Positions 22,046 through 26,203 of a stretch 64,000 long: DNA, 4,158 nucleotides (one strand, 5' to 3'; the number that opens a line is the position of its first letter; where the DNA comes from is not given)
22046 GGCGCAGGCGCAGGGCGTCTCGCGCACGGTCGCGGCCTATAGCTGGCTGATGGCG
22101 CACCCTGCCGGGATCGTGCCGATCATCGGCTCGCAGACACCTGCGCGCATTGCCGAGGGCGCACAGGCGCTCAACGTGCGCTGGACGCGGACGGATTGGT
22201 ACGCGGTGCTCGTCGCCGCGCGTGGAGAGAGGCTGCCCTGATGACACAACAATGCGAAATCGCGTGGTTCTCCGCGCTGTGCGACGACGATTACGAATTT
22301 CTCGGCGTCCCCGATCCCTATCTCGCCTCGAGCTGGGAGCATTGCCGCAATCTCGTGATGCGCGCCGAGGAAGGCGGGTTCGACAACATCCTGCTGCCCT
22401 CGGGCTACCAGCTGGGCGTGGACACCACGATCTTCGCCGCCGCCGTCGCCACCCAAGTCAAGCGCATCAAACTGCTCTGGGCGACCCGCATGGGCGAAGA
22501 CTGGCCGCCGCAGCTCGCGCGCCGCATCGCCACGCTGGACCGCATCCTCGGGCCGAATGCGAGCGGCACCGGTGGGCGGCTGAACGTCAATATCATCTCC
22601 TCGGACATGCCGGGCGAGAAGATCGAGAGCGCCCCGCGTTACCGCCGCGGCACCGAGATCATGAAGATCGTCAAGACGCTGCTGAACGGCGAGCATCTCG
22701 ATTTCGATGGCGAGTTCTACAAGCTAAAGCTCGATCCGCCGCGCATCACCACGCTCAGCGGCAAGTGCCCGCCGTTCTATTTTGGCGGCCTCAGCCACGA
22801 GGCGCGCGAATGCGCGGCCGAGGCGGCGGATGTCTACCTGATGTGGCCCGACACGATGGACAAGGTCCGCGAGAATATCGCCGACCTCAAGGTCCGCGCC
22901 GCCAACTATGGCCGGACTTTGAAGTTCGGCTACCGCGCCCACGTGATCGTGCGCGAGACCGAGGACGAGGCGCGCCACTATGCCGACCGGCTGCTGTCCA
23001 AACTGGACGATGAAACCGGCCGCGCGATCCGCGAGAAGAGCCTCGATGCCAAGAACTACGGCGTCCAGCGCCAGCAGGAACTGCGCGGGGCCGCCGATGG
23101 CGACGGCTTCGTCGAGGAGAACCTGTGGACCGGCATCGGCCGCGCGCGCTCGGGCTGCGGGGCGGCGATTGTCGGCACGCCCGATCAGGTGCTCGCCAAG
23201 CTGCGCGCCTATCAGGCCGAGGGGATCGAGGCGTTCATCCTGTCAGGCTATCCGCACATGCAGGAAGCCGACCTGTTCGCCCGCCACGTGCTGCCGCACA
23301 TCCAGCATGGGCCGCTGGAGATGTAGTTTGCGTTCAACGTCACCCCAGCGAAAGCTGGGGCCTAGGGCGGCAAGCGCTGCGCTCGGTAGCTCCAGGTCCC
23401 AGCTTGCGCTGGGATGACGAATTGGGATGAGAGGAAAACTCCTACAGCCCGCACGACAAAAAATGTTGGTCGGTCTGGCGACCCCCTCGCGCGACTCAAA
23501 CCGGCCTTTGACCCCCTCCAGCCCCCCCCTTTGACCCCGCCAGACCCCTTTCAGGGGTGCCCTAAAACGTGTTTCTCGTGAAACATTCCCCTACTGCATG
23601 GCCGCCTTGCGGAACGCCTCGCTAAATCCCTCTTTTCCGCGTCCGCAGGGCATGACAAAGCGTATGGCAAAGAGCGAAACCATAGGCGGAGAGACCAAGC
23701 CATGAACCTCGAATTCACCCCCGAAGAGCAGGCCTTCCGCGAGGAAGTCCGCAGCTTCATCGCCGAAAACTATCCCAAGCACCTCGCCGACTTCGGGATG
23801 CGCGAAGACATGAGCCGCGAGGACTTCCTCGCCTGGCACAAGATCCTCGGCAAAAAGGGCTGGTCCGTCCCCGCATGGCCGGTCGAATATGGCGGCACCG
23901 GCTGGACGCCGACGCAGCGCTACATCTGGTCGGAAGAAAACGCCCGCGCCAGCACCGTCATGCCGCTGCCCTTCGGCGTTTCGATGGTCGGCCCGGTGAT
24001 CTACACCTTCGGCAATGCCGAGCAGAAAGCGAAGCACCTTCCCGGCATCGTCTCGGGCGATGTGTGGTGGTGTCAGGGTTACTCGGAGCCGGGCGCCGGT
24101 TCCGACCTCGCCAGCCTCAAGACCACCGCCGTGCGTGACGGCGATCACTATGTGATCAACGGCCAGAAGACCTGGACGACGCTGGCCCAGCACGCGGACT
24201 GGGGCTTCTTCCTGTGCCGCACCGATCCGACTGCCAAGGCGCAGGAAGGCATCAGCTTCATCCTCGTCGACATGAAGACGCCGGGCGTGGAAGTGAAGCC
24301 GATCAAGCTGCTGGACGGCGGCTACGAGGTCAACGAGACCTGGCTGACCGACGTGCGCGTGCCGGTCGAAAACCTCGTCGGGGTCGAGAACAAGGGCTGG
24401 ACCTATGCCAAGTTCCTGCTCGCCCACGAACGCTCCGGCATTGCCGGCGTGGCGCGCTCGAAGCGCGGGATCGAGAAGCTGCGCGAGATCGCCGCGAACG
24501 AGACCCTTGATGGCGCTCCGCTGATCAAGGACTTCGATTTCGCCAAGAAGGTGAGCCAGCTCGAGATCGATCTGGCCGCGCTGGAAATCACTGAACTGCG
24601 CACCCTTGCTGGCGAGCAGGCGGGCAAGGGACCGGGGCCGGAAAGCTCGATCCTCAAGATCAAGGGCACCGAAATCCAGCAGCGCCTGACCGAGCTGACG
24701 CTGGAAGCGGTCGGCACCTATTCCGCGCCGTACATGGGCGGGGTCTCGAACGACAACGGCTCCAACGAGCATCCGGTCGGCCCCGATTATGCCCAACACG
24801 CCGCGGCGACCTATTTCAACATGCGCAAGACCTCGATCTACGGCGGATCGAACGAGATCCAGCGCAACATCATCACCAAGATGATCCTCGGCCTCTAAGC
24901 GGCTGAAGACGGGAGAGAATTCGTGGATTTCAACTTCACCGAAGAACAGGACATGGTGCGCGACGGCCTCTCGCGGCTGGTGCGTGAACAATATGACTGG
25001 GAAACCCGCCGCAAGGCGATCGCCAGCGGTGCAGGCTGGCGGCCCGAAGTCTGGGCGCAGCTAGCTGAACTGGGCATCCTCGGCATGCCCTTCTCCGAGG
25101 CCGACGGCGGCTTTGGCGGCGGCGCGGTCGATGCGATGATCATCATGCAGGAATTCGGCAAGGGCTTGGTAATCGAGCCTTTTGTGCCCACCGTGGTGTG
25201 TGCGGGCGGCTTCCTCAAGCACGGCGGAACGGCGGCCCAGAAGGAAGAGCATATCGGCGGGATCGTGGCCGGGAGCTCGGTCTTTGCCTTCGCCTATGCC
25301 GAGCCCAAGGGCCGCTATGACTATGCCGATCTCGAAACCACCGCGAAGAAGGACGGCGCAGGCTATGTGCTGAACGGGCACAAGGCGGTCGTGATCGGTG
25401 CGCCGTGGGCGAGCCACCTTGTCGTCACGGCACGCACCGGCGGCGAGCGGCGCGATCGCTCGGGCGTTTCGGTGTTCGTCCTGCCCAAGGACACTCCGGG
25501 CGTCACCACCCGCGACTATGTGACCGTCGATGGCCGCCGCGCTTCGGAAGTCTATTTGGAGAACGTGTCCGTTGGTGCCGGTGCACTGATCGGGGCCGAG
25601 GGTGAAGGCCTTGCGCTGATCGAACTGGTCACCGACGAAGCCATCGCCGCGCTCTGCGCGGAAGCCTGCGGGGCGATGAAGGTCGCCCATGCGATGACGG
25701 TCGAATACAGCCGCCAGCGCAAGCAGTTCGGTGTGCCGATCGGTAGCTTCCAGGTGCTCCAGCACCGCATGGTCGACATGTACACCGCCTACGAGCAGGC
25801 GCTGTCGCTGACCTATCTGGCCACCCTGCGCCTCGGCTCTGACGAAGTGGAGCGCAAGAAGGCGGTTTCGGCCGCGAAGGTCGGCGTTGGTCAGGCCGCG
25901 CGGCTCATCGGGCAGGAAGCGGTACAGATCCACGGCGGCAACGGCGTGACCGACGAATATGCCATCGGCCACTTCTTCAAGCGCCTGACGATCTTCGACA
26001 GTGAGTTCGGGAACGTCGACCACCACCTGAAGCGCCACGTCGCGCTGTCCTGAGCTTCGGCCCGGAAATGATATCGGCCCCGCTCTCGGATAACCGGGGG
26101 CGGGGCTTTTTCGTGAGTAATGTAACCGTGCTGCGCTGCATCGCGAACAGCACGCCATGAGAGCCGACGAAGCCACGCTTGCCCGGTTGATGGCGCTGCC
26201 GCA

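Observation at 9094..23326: Self-contained sulfoquinovose(-glycerol) oxidative desulfonation island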

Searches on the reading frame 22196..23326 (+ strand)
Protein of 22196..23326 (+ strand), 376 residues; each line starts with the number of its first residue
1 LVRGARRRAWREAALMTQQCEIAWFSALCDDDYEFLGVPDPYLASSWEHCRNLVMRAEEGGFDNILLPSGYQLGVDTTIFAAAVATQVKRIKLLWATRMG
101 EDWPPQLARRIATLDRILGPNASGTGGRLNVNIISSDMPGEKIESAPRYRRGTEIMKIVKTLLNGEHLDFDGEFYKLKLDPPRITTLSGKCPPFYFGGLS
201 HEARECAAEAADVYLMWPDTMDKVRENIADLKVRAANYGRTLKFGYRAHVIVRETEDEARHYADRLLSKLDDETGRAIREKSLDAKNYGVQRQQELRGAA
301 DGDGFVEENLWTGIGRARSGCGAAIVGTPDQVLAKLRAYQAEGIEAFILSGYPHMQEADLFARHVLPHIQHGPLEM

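Call 5: search_protein_families(library=pfam, proteins=[window:22196-23326:+])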
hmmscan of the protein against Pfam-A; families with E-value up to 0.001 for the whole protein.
window:22196-23326:+ (376 aa): 1 family
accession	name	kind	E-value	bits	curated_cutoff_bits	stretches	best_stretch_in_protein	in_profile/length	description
PF00296.26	Bac_luciferase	-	6.9e-44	150.9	27.9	1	44-344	18-312/314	Luciferase-like monooxygenase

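Call 7: search_solved_structures(query=window:22196-23326:+, show_alignments=2)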
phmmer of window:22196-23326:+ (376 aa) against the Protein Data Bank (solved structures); distinct sequences matched with E-value up to 0.001: 10.
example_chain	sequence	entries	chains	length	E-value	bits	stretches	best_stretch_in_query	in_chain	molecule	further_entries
7olf_A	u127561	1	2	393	4.3e-108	365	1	19-370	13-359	Methanesulfonate sulfonatase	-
7oh2_A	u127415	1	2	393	5.9e-106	357.9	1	20-370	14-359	Alkanesulfonate monooxygenase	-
7jv3_A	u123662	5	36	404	1.7e-59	205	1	20-369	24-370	Alkanesulfonate monooxygenase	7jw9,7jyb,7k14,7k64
1nqk_A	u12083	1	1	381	2.5e-54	188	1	24-363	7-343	Alkanesulfonate monooxygenase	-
1m41_A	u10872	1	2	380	2.8e-54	187.9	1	24-363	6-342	FMNH2-dependent alkanesulfonate monooxygenase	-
8t0u_A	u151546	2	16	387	1.2e-26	96.9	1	48-370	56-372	FMNH(2)-dependent dimethylsulfone monooxygenase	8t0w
8vw6_A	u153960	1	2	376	3.2e-24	88.9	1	40-269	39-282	Alkanesulfonate monooxygenase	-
3rao_A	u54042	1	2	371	3.1e-18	69.2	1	40-370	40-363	Putative Luciferase-like Monooxygenase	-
7e36_B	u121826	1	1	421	5.3e-06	29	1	97-280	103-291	FMN-dependent oxidoreductase (Nitrilotriacetate monooxygenase family)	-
6lr1_A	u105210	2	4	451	3.9e-05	26.1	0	171-295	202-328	Hexachlorobenzene oxidative dehalogenase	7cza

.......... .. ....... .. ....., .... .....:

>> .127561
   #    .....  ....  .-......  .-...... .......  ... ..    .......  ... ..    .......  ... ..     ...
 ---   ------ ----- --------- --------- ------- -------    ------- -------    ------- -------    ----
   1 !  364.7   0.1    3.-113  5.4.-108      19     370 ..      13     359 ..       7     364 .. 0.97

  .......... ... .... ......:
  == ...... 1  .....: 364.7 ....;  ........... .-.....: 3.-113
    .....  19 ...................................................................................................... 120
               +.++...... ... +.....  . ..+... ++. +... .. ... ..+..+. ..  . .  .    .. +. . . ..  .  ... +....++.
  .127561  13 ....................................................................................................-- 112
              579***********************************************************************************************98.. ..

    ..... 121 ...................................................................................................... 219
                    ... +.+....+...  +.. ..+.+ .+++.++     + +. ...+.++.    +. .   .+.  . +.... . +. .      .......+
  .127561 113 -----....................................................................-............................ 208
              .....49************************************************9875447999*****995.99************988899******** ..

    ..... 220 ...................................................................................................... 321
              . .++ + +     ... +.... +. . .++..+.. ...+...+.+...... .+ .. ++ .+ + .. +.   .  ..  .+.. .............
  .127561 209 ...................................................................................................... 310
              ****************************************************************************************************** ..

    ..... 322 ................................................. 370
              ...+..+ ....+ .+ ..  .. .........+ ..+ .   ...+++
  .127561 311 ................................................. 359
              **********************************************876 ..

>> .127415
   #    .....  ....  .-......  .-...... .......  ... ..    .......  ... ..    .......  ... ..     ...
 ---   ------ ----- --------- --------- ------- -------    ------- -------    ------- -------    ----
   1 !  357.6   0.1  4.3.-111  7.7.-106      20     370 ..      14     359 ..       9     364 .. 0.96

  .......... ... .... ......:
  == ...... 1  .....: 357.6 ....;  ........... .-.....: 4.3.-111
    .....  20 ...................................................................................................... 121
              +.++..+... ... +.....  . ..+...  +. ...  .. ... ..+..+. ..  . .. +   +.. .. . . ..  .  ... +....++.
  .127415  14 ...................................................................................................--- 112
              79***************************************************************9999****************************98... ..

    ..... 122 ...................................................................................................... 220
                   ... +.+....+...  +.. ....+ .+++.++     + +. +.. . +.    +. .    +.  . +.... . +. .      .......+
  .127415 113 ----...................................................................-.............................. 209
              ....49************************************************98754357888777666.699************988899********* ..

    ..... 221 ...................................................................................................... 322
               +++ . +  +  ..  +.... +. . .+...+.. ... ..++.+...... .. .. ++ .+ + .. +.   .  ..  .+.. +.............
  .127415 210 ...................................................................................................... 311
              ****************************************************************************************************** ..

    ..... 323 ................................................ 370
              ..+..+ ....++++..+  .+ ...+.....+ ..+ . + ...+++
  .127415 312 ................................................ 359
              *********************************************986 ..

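Call 9: search_protein_families(library=ncbifam, proteins=[window:22196-23326:+], max_evalue=0.00001)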
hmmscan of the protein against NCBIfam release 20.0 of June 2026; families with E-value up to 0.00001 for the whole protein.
window:22196-23326:+ (376 aa): 11 families
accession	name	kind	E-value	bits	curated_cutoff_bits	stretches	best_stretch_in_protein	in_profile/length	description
TIGR03565.1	alk_sulf_monoox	equivalog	6e-73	245.8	518.2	1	22-369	2-346/346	FMNH2-dependent alkanesulfonate monooxygenase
NF001939.1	PRK00719.1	subfamily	1.2e-70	238.2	510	1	22-371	2-348/373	alkanesulfonate monooxygenase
TIGR04021.1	LLM_DMSO2_sfnG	equivalog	1.6e-38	133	382.95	1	49-370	29-346/350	dimethylsulfone monooxygenase SfnG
TIGR03860.1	FMN_nitrolo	subfamily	1.4e-19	70.2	279.7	1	167-371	185-406/422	NtaA/DmoA family FMN-dependent monooxygenase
TIGR03564.1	F420_MSMEG_4879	subfamily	1.1e-11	44.8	234.25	1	54-271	5-219/265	TIGR03564 family F420-dependent LLM class oxidoreductase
TIGR03619.1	F420_Rv2161c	subfamily_domain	5.6e-10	39.2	166.9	1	82-244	51-211/247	TIGR03619 family F420-dependent LLM class oxidoreductase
TIGR04024.1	F420_NP1902A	hypoth_equivalog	3.8e-08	32.4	345.4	1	52-289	19-253/330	TIGR04024 family LLM class F420-dependent oxidoreductase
TIGR03560.1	F420_Rv1855c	subfamily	1.3e-07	31.7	231.4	1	76-241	51-218/227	TIGR03560 family F420-dependent LLM class oxidoreductase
TIGR03841.1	F420_Rv3093c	subfamily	3e-07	30.1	213.65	0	50-265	12-220/298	LLM class F420-dependent oxidoreductase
TIGR03557.1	F420_G6P_family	subfamily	1.5e-06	27.6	210.4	1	124-222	101-193/316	TIGR03557 family F420-dependent LLM class oxidoreductase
TIGR03885.1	flavin_revert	hypoth_equivalog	2.2e-06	27.1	398.7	0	75-230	48-198/315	TIGR03885 family FMN-dependent LLM class oxidoreductase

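Call 76: search_dna_similar(query=window:22241-23326:+, collection=plasmids, mode=protein, max_evalue=1e-60, max_rows=25)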
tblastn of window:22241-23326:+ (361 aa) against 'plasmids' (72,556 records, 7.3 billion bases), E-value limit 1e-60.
Records with a match: 32; places in all: 32; records where one place covers at least 80% of the query: 32.
Best place of each record, by identity: 80-90% 6; 60-80% 9; <60% 17.
By first word of the organism name: Rhizobium 7; Novosphingobium 6; Ruegeria 3; Methylocystis 3; Roseivivax 2; Spirosoma 2; Sphingomonas 1; Sphingobium 1; Allorhizobium 1; Paracoccus 1; and 5 more.
By predicted mobility (MOB-suite, as given by PLSDB): non-mobilizable 28; conjugative 2; mobilizable 2.
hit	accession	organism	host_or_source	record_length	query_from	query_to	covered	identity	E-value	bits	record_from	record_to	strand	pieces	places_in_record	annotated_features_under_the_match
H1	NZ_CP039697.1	Novosphingobium sp. EMRT-2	cell,freshwater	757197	1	361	100%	88.1%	0e+0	654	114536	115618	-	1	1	LLM class flavin-dependent oxidoreductase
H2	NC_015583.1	Novosphingobium sp. PP1Y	-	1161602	3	360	99%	88.5%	0e+0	648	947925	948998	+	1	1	none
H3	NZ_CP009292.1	Novosphingobium pentaromativorans US6-1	mud sediment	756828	3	360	99%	88.0%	0e+0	646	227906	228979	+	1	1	LLM class flavin-dependent oxidoreductase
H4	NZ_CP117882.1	Novosphingobium sp. KACC 22771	Single cell,soil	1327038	3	361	99%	86.6%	0e+0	635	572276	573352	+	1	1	none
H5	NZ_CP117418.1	Novosphingobium humi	Single cell,Soil from military shooting ...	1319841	2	361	100%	85.6%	0e+0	627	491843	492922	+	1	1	none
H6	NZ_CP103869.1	Novosphingobium humi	pure culture,soil biofilm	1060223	2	361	100%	85.6%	0e+0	626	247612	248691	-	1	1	none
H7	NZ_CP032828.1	Sphingomonas paeninsulae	whole organism,soil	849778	1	361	100%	72.6%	1e-171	536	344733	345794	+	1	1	LLM class flavin-dependent oxidoreductase | aldo/keto reductase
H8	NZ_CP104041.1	Rhizobium sp. WSM4643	Pisum sativum,Cell culture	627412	1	359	99%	70.2%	6e-168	526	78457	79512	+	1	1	LLM class flavin-dependent oxidoreductase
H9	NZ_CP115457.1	Sphingobium yanoikuyae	cell culture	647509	1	361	100%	69.8%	7e-149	471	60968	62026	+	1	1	LLM class flavin-dependent oxidoreductase | aldo/keto reductase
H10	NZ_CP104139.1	Rhizobium sp. WSM1274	Vicia sp.,cell culture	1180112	1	359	99%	69.4%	1e-165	519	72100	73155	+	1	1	record has no annotation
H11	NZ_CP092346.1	Rhizobium gallicum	Phaseolus vulgaris,Cell culture,nodule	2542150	1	359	99%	69.4%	3e-165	518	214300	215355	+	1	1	none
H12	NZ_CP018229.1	Rhizobium leguminosarum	Vavilovia formosa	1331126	1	359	99%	69.4%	4e-164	515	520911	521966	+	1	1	record has no annotation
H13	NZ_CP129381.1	Rhizobium sp. SSA_523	single cell,Sea water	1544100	1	359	99%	69.4%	3e-157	495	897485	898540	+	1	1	none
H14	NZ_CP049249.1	Rhizobium rhizoryzae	cell culture,soil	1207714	1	359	99%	68.8%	6e-159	500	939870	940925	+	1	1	none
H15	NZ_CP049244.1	Allorhizobium pseudoryzae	cell culture,soil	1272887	1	359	99%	67.7%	2e-163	513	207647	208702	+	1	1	none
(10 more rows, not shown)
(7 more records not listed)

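Call 77: get_annotated_region(hit=H1, flank=14000)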
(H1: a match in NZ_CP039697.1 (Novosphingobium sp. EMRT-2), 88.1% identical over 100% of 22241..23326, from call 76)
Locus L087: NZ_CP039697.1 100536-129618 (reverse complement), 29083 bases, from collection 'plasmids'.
description: Novosphingobium sp. EMRT-2 plasmid pABRDHK22, complete sequence
organism: Novosphingobium sp. EMRT-2 (NCBI taxid 2571749)
taxonomy: Bacteria; Pseudomonadota; Alphaproteobacteria; Sphingomonadales; Sphingomonadaceae; Novosphingobium; Novosphingobium sp. EMRT-2
host: -; source: cell,freshwater; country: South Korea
typing (MOB-suite, as given by PLSDB): non-mobilizable
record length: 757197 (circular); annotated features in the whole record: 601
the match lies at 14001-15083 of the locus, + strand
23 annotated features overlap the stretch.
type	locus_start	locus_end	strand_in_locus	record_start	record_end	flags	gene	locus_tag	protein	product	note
CDS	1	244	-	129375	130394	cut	-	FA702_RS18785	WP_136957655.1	alpha/beta hydrolase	-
CDS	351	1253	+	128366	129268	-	-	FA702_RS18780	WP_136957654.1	LysR family transcriptional regulator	-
CDS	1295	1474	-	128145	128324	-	-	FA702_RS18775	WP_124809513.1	rubredoxin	-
CDS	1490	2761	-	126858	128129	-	-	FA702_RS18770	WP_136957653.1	cytochrome P450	-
CDS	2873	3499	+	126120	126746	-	-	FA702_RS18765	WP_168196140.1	TetR/AcrR family transcriptional regulator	GO:0006355 - regulation of DNA-templated transcription [Evidence IEA]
CDS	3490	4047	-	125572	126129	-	-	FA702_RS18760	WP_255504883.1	hypothetical protein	-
CDS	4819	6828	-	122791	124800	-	-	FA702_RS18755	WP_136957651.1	alpha-glucosidase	-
CDS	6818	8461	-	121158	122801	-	-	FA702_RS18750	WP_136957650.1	long-chain-fatty-acid--CoA ligase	-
CDS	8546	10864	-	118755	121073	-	-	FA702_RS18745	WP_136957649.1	TonB-dependent receptor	GO:0015891 - siderophore transport [Evidence IEA]; GO:0055085 - transmembrane transport [Evidence IEA]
CDS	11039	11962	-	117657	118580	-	-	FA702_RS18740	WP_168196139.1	LysR substrate-binding domain-containing protein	-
CDS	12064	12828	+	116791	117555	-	-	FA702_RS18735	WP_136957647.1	phytanoyl-CoA dioxygenase family protein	-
CDS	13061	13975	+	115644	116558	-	-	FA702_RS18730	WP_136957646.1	aldo/keto reductase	-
CDS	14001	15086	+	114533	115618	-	-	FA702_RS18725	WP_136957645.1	LLM class flavin-dependent oxidoreductase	-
CDS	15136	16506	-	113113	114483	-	-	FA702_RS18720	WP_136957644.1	mannitol dehydrogenase family protein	-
CDS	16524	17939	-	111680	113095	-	uxaC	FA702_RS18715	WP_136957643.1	glucuronate isomerase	GO:0006064 - glucuronate catabolic process [Evidence IEA]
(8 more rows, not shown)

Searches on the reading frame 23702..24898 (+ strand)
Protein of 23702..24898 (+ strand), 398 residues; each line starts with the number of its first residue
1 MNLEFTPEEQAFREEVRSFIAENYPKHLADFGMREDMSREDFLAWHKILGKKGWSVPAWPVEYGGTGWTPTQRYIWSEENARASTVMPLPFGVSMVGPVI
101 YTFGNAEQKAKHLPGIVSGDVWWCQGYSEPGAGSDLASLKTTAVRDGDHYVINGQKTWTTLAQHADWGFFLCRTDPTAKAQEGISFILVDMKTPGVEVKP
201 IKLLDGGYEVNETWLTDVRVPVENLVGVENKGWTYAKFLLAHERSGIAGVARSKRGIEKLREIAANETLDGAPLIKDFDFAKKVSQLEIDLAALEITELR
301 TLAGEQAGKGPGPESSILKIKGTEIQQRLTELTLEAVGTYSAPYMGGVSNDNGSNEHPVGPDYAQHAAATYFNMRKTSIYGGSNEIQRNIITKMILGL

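Call 19: search_protein_families(library=pfam, proteins=[window:23702-24898:+], max_evalue=0.00001)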
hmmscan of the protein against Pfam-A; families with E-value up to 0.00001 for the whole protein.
window:23702-24898:+ (398 aa): 3 families
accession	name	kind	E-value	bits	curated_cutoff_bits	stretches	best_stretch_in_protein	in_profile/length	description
PF02770.24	Acyl-CoA_dh_M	-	4.3e-22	78.5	33.3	1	124-202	1-79/97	Acyl-CoA dehydrogenase, middle domain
PF02771.21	Acyl-CoA_dh_N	-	9.1e-22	78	22.9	1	6-120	1-113/113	Acyl-CoA dehydrogenase, N-terminal domain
PF00441.29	Acyl-CoA_dh_1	-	1.1e-19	71.6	22.4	1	230-395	1-149/150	Acyl-CoA dehydrogenase, C-terminal domain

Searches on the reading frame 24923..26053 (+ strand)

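Call 19: search_protein_families(library=pfam, proteins=[window:24923-26053:+], max_evalue=0.00001)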
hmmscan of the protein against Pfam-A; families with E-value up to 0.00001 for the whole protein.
window:24923-26053:+ (376 aa): 3 families
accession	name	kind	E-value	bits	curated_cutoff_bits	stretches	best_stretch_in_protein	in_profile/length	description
PF00441.29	Acyl-CoA_dh_1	-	5.3e-24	85.5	22.4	1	228-359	2-132/150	Acyl-CoA dehydrogenase, C-terminal domain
PF02770.24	Acyl-CoA_dh_M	-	2.5e-20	72.9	33.3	1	122-215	1-97/97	Acyl-CoA dehydrogenase, middle domain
PF02771.21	Acyl-CoA_dh_N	-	1.8e-15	57.7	22.9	1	6-117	1-112/113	Acyl-CoA dehydrogenase, N-terminal domain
